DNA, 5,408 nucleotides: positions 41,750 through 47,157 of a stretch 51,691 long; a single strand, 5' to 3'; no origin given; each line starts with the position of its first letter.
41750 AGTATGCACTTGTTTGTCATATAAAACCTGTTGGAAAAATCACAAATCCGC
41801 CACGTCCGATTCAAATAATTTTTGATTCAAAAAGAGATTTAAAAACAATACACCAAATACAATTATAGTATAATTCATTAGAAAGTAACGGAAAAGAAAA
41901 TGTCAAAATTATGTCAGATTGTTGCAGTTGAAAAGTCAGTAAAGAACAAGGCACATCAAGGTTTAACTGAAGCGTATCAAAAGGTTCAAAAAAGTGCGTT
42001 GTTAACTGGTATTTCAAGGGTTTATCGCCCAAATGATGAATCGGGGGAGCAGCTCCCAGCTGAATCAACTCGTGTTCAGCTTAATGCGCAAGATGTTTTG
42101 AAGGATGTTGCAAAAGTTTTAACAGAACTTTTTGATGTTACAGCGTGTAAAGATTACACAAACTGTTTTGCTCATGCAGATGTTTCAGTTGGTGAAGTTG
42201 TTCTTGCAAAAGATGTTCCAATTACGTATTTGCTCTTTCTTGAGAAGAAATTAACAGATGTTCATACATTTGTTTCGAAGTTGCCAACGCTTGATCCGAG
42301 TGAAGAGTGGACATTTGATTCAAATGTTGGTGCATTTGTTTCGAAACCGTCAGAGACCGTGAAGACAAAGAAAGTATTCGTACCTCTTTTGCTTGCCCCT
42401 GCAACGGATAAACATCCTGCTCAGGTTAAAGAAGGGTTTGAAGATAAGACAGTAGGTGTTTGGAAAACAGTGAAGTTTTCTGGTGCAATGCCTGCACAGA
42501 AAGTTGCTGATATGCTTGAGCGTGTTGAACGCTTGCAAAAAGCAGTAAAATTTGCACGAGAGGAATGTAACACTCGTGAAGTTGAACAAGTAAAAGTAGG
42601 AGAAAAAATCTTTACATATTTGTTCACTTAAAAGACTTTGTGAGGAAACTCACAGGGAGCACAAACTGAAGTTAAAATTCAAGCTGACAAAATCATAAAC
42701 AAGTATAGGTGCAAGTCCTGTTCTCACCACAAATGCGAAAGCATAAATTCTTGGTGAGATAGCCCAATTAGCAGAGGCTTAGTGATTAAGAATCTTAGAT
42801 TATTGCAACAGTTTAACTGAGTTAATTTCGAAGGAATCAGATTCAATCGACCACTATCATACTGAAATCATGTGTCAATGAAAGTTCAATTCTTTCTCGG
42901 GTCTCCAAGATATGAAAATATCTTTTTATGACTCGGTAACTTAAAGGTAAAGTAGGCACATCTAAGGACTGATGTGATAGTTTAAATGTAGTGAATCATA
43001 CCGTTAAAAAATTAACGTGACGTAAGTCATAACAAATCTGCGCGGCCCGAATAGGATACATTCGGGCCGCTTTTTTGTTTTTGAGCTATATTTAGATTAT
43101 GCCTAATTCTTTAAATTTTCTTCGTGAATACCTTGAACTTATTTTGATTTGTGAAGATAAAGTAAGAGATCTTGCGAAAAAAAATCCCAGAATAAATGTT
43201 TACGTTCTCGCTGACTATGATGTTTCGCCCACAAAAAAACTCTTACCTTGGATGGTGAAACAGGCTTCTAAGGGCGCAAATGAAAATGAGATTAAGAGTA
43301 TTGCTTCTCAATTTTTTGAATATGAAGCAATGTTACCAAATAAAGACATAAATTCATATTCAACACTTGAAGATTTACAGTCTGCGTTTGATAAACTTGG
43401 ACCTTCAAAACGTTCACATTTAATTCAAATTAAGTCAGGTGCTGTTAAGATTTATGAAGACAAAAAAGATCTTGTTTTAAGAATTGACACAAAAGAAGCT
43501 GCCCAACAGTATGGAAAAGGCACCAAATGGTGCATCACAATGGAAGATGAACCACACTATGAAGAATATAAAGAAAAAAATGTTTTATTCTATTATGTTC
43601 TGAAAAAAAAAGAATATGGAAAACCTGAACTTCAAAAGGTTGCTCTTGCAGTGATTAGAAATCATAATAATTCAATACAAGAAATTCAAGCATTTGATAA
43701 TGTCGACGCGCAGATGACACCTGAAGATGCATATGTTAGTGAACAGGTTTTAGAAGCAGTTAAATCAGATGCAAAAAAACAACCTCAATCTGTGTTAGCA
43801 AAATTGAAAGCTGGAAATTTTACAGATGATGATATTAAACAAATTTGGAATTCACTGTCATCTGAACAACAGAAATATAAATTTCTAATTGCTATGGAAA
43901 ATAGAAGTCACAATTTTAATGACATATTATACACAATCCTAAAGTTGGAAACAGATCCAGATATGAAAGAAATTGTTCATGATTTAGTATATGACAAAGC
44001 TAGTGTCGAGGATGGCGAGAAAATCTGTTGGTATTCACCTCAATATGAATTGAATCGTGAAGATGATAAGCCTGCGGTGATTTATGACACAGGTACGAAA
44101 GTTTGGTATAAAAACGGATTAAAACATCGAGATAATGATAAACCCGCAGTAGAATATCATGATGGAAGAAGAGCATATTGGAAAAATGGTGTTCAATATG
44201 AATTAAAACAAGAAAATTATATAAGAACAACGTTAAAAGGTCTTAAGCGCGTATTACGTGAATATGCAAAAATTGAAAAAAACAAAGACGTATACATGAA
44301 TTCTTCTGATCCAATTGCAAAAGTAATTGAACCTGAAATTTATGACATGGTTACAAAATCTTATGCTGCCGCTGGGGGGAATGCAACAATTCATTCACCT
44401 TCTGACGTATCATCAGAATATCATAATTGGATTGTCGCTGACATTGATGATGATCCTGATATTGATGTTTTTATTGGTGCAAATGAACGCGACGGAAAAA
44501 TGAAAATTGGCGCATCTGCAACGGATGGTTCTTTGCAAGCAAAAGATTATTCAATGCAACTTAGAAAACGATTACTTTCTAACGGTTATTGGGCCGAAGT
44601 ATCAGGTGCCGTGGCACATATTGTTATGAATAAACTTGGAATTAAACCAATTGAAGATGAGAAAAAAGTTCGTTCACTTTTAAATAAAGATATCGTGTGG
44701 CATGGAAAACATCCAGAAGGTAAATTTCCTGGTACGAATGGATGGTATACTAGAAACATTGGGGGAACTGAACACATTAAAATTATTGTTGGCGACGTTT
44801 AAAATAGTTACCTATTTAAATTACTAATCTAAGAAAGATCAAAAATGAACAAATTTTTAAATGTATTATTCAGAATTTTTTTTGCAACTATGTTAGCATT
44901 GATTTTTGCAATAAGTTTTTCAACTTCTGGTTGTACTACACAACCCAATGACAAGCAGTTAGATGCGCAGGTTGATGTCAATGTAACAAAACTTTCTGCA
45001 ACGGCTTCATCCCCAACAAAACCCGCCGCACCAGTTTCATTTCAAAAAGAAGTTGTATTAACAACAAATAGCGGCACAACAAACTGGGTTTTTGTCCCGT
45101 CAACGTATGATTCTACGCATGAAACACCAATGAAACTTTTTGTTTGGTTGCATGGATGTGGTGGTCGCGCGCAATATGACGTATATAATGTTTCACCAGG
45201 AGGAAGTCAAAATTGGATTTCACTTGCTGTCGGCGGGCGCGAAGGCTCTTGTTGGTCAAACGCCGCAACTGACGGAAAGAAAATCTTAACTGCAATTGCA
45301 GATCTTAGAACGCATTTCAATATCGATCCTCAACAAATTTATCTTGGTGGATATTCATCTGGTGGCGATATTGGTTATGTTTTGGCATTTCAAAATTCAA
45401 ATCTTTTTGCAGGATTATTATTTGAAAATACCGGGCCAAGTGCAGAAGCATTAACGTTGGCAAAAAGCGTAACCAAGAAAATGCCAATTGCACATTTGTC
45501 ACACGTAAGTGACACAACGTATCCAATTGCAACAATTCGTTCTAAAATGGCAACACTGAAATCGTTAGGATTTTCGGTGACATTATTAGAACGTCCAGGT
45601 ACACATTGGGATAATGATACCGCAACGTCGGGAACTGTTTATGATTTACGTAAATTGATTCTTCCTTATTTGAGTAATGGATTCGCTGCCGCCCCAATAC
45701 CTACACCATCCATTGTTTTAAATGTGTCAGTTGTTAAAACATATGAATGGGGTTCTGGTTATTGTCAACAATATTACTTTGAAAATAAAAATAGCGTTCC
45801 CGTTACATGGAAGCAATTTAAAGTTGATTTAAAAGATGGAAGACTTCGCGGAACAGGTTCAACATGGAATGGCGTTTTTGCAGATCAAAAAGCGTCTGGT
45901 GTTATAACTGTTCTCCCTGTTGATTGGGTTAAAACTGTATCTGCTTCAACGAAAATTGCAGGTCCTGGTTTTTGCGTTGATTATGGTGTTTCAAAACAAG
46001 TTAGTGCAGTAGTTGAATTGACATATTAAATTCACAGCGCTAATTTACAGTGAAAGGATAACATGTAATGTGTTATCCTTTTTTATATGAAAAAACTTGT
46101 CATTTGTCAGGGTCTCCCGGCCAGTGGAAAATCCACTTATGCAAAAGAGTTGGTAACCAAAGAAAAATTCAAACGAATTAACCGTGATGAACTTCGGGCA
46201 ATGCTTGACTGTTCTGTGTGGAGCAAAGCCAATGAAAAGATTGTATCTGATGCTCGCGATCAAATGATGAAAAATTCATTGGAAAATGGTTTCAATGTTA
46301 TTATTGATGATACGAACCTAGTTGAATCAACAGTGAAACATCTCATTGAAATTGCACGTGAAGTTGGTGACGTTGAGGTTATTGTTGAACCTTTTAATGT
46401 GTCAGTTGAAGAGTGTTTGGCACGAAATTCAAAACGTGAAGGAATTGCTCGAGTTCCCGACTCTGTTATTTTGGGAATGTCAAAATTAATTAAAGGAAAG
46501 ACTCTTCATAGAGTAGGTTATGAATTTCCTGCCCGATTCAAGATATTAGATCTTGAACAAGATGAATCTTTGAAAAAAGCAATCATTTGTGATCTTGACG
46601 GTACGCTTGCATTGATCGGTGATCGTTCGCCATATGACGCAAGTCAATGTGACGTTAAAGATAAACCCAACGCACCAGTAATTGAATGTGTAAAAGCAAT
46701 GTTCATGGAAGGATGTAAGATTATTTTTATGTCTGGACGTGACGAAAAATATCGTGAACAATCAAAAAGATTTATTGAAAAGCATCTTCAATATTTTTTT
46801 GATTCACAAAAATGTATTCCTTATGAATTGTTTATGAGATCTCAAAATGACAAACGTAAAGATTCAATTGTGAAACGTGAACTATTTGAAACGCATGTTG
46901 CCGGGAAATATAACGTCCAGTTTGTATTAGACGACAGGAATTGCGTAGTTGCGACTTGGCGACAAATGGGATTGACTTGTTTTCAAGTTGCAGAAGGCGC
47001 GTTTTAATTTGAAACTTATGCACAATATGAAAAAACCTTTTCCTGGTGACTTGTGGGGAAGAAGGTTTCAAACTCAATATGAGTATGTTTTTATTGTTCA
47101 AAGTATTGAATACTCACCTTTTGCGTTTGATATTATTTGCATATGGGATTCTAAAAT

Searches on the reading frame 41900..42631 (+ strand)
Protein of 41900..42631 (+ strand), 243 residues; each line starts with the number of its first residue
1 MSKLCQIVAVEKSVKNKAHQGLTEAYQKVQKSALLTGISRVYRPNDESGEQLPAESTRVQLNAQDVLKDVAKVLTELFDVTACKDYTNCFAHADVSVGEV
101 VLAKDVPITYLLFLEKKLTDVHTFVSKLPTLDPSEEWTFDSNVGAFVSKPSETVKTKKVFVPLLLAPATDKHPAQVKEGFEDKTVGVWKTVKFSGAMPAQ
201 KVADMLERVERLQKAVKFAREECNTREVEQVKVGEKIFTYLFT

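Call 14: search_protein_families(library=pfam, proteins=[window:41900-42631:+], max_evalue=0.05)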
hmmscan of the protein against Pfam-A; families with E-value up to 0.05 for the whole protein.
window:41900-42631:+ (243 aa): 1 family
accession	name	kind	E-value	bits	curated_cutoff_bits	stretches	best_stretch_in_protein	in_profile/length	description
PF25283.1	DUF7873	-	1.7e-101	339.5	27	1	1-242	1-242/244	Family of unknown function (DUF7873)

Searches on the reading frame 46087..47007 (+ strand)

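Call 6: search_protein_families(library=pfam, proteins=[window:46087-47007:+], max_evalue=0.01)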
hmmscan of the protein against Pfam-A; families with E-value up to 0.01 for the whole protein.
window:46087-47007:+ (306 aa): 9 families
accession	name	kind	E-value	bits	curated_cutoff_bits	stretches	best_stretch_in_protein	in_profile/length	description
PF25109.1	HAD_PNKP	-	8.5e-52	175.5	27.6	1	164-306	2-143/143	Polynucleotide kinase PNKP phosphatase domain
PF13671.12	AAA_33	-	9.8e-19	68.5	27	1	4-131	1-136/143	AAA domain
PF08433.16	KTI12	-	6.7e-13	49.2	22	1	4-128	3-130/271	Chromatin associated protein KTI12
PF06414.18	Zeta_toxin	-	1.1e-05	25.4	22.3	1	3-121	17-152/199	Zeta toxin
PF07931.18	CPT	-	3.7e-05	24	22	1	4-122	3-131/172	Chloramphenicol phosphotransferase-like protein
PF13238.12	AAA_18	-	4.4e-05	24.4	29.4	1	8-92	4-90/128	AAA domain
PF13207.12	AAA_17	-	0.00021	22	27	1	9-126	2-131/136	AAA domain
PF03767.20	Acid_phosphat_B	-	0.0057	16.6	27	0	184-226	111-153/230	HAD superfamily, subfamily IIIB (Acid phosphatase)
PF13173.12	AAA_14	-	0.0062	17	27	0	3-100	3-95/129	AAA domain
